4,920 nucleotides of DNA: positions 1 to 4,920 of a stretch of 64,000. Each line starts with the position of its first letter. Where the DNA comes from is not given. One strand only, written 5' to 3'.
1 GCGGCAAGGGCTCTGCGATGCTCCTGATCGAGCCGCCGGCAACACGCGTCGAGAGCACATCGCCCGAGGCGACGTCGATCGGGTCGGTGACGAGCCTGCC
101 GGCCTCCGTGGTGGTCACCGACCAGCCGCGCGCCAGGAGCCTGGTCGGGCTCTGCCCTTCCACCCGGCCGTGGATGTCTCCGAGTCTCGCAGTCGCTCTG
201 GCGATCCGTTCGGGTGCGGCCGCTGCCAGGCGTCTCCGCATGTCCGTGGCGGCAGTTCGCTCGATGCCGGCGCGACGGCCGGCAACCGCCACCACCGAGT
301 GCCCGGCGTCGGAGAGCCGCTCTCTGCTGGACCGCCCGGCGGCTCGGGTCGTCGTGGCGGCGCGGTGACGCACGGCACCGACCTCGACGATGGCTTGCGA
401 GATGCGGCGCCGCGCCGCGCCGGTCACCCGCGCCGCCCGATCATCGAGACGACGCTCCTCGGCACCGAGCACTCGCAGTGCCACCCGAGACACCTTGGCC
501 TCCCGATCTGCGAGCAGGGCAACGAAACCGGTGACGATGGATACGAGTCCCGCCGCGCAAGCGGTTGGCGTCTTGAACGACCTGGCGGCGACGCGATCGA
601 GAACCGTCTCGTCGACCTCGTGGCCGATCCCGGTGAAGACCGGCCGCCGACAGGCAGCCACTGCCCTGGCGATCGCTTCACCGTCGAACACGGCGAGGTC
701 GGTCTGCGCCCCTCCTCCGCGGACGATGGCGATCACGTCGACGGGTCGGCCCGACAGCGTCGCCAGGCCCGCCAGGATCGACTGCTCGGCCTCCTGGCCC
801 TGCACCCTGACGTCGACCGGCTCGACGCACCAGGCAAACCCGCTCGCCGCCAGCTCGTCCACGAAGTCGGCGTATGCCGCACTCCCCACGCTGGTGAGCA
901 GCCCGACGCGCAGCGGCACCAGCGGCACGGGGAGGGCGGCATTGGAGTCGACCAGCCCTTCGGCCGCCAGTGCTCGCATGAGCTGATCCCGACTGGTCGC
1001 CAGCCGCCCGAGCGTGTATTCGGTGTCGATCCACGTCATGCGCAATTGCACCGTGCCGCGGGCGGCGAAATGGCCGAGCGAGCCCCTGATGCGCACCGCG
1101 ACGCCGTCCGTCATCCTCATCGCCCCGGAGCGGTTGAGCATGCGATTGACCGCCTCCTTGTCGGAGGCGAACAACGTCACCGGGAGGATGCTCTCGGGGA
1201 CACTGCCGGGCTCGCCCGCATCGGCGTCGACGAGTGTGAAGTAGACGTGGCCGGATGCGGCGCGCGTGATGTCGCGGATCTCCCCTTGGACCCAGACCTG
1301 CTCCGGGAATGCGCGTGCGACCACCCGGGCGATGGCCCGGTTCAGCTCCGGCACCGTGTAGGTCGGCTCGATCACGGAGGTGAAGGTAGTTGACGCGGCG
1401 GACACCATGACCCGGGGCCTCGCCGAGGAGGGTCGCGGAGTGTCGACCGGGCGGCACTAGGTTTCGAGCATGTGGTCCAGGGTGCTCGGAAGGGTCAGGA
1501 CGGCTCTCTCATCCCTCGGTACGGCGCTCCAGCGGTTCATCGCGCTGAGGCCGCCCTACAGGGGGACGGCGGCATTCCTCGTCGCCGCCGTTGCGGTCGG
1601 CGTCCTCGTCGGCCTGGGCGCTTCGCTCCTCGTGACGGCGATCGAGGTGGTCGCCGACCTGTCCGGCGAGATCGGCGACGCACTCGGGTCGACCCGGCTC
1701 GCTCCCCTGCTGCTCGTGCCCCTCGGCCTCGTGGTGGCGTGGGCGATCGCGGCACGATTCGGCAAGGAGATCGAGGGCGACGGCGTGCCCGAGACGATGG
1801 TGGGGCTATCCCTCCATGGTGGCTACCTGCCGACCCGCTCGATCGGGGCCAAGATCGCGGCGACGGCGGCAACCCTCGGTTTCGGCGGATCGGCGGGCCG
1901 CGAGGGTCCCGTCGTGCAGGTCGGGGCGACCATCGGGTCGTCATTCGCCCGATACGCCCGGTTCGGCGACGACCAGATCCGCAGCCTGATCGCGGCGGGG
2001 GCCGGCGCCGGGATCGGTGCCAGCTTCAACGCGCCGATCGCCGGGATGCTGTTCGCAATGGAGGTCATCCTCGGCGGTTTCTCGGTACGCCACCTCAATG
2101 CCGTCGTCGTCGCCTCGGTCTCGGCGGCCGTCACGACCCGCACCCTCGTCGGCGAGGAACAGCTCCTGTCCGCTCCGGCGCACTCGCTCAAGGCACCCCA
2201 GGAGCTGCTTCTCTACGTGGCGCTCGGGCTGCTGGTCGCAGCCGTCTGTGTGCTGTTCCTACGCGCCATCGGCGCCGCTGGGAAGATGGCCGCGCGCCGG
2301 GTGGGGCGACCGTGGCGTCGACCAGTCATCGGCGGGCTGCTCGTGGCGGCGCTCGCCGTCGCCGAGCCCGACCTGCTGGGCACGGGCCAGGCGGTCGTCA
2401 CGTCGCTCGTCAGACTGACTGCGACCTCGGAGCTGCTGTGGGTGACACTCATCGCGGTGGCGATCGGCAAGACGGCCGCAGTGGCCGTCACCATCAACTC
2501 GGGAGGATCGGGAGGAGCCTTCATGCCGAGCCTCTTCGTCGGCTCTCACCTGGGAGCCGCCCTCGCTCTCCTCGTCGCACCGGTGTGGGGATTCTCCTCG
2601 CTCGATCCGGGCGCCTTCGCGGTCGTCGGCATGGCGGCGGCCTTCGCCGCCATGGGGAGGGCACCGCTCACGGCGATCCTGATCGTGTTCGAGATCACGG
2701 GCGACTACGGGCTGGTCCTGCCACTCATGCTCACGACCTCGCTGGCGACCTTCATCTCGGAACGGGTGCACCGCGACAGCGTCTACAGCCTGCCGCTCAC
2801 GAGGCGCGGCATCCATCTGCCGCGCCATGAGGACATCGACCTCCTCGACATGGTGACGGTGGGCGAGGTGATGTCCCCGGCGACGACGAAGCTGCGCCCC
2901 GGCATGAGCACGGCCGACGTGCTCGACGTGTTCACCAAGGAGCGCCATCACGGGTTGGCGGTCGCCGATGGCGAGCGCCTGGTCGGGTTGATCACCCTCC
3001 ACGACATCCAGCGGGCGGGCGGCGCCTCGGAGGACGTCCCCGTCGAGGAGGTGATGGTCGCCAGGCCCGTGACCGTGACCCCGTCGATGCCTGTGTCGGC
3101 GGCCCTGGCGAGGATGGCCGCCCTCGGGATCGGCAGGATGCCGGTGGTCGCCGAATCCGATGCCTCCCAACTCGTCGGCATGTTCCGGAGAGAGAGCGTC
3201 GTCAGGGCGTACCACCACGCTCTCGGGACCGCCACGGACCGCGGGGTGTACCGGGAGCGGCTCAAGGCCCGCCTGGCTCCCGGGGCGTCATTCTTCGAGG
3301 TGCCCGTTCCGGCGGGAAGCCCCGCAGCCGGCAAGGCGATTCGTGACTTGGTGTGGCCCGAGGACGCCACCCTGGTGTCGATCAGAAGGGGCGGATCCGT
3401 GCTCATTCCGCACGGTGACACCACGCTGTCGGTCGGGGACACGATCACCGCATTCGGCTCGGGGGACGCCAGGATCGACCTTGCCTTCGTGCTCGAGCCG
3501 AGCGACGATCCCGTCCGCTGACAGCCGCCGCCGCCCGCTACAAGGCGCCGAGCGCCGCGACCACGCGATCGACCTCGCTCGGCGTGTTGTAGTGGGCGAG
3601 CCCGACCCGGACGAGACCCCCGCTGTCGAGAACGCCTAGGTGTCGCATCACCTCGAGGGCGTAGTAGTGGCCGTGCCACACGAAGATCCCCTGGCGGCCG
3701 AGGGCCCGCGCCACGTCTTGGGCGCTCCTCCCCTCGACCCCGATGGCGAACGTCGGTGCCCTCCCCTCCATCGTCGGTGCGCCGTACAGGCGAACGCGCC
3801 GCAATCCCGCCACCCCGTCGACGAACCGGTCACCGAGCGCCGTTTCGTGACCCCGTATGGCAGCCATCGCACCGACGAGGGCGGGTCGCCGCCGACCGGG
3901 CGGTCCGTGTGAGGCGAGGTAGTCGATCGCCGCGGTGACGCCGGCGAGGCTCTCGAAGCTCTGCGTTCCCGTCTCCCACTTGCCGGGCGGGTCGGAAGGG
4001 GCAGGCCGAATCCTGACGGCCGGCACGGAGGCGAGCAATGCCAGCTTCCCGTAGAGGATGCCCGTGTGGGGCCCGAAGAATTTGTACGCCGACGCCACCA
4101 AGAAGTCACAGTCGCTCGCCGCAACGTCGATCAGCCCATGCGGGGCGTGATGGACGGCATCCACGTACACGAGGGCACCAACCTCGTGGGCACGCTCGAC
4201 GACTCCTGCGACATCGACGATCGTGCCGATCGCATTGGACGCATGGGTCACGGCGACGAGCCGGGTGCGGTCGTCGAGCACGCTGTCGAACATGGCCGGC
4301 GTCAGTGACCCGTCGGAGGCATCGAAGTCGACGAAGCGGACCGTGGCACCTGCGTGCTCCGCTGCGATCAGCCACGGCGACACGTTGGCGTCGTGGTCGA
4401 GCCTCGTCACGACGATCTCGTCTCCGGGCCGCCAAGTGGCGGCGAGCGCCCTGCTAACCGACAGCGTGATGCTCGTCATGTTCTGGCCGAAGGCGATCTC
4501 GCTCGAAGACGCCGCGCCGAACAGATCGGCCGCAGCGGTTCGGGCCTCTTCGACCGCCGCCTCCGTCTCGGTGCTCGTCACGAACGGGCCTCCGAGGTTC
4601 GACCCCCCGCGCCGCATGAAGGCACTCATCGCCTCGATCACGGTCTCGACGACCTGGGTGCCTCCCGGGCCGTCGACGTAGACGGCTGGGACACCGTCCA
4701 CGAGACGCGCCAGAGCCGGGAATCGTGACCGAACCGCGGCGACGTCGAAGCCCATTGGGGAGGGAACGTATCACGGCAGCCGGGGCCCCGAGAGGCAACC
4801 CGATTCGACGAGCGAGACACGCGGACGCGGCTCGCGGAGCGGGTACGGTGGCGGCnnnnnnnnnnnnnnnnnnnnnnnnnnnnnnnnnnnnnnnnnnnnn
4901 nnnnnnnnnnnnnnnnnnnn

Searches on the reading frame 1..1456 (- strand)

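Call 13: search_protein_families(library=ncbifam, proteins=[window:1-1456:-], max_evalue=1e-8)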
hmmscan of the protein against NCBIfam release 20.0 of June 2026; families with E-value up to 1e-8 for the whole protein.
window:1-1456:- (485 aa): 1 family
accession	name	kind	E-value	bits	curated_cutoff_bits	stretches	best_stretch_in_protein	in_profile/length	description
TIGR00237.1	xseA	equivalog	1.3e-86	291.2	180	1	34-479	1-386/389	exodeoxyribonuclease VII large subunit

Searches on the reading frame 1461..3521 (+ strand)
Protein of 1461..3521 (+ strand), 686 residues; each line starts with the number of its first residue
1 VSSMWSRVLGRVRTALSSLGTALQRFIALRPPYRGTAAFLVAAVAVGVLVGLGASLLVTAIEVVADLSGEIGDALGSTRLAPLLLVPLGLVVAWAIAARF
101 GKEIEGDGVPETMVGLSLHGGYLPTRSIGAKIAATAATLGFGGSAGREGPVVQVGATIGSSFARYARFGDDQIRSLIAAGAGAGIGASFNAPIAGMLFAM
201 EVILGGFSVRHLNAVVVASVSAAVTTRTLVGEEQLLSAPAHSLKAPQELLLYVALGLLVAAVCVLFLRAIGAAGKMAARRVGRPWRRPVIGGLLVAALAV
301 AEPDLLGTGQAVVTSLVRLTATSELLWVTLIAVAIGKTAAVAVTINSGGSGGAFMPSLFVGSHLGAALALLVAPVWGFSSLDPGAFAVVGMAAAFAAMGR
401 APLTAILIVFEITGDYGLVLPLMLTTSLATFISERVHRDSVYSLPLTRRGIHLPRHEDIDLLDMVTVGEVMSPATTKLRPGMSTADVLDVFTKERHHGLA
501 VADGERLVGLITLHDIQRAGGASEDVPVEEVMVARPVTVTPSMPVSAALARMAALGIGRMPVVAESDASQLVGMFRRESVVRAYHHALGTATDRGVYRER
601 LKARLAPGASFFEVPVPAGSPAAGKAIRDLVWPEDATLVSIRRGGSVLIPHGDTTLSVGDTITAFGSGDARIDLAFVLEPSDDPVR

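Call 13: search_protein_families(library=ncbifam, proteins=[window:1461-3521:+], max_evalue=1e-8)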
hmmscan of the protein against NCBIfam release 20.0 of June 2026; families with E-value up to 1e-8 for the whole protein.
window:1461-3521:+ (686 aa): 3 families
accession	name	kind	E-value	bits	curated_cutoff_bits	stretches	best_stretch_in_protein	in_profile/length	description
NF002505.0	PRK01862.1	equivalog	3.2e-91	306.8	482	1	38-586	23-572/577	ClcB-like voltage-gated chloride channel protein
NF003640.0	PRK05277.1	equivalog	1.7e-64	218.2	350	1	37-448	31-449/471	H(+)/Cl(-) exchange transporter ClcA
NF002437.0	PRK01610.1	equivalog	3.6e-38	131.7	425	1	139-443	122-422/429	voltage-gated ClC-type chloride channel ClcB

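Call 34: find_encoding_contigs(protein=window:1470-3521:+, flank=10000, max_places=3)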
Protein window:1470-3521:+ (683 aa): 18 contigs read that carry it; 3 places shown.
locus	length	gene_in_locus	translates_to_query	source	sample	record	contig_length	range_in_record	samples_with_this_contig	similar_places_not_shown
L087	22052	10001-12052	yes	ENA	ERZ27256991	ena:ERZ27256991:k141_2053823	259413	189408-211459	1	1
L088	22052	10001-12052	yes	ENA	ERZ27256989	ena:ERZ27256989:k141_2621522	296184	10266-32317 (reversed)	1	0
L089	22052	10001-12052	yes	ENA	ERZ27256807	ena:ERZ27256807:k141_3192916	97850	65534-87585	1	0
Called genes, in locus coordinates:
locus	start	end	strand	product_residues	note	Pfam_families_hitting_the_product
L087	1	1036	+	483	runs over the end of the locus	PF07907:YibE_F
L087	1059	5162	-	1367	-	PF01580:FtsK_SpoIIIE, PF13555:AAA_29 (faint), PF25199:nSTAND_NTPase5 (faint), PF00437:T2SSE (faint), PF13401:AAA_22 (faint), PF01580:FtsK_SpoIIIE, PF13173:AAA_14 (weak)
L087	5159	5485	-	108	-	-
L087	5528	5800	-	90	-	PF06013:WXG100 (weak)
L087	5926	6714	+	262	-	-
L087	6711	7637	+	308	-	PF12642:TpcC (weak)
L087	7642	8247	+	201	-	-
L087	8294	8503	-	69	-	PF02609:Exonuc_VII_S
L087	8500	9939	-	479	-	PF13742:tRNA_anti_2, PF02601:Exonuc_VII_L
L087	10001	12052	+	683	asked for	PF00654:Voltage_CLC, PF00571:CBS, PF02080:TrkA_C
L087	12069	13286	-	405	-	PF00266:Aminotran_5, PF01053:Cys_Met_Meta_PP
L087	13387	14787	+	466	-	PF00483:NTP_transferase, PF12804:NTP_transf_3 (weak), PF22640:ManC_GMP_beta-helix, PF01050:MannoseP_isomer, PF07883:Cupin_2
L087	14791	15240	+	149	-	-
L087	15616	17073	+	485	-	PF12773:DZR, PF13240:Zn_Ribbon_1 (weak), PF14219:DUF4328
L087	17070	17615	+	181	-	PF18306:LDcluster4, PF03641:Lysine_decarbox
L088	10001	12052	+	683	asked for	PF00654:Voltage_CLC, PF00571:CBS, PF02080:TrkA_C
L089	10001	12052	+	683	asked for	PF00654:Voltage_CLC, PF00571:CBS, PF02080:TrkA_C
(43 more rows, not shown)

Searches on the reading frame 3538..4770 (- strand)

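Call 13: search_protein_families(library=ncbifam, proteins=[window:3538-4770:-], max_evalue=1e-8)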
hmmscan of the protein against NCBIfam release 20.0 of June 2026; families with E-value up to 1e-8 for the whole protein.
window:3538-4770:- (410 aa): 16 families
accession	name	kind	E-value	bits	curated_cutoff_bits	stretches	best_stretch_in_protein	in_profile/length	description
TIGR01976.1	am_tr_V_VC1184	hypoth_equivalog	4.4e-141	470.8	352.35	1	8-407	1-401/401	cysteine desulfurase-like protein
TIGR01979.1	sufS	subfamily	8.4e-70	235.6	475.1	1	12-407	2-395/403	SufS family cysteine desulfurase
NF041166.1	f2_encap_cargo1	exception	3.2e-65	221.4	800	1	7-408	224-621/623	family 2A encapsulin nanocompartment cargo protein cysteine desulfurase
NF006791.0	PRK09295.1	equivalog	5.2e-61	206.9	661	1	6-407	1-398/406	cysteine desulfurase SufS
TIGR03392.1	FeS_syn_CsdA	equivalog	4.5e-43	147.9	493.6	1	8-408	1-390/398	cysteine desulfurase CsdA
NF008126.0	PRK10874.1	equivalog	1.1e-42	146.7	607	1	8-408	4-393/401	cysteine desulfurase CsdA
TIGR01977.1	am_tr_V_EF2568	hypoth_equivalog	1.2e-34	119.9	377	2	42-231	14-200/376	cysteine desulfurase family protein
TIGR03402.1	FeS_nifS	equivalog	5.8e-30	104.3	530.75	1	30-407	1-366/379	cysteine desulfurase NifS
NF040779.1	Sec_lyase_SclA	exception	3.3e-29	101.9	525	1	41-408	13-374/378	selenocysteine lyase SclA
NF010611.0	PRK14012.1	equivalog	3.2e-20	72.4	548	1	30-256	7-230/406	IscS subfamily cysteine desulfurase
TIGR03235.1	DNA_S_dndA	equivalog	3.4e-19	69.3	480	1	31-235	1-205/353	cysteine desulfurase DndA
TIGR02006.1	IscS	equivalog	1.3e-16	60.6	643.2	1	30-255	5-225/402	IscS subfamily cysteine desulfurase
TIGR03403.1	nifS_epsilon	equivalog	4e-15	55.5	587.7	1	30-240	1-213/382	NifS family cysteine desulfurase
NF002806.0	PRK02948.1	subfamily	1.3e-10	40.8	304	1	70-235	42-205/381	IscS subfamily cysteine desulfurase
TIGR01328.1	met_gam_lyase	equivalog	3.1e-09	36.2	549.7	1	90-244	76-223/391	methionine gamma-lyase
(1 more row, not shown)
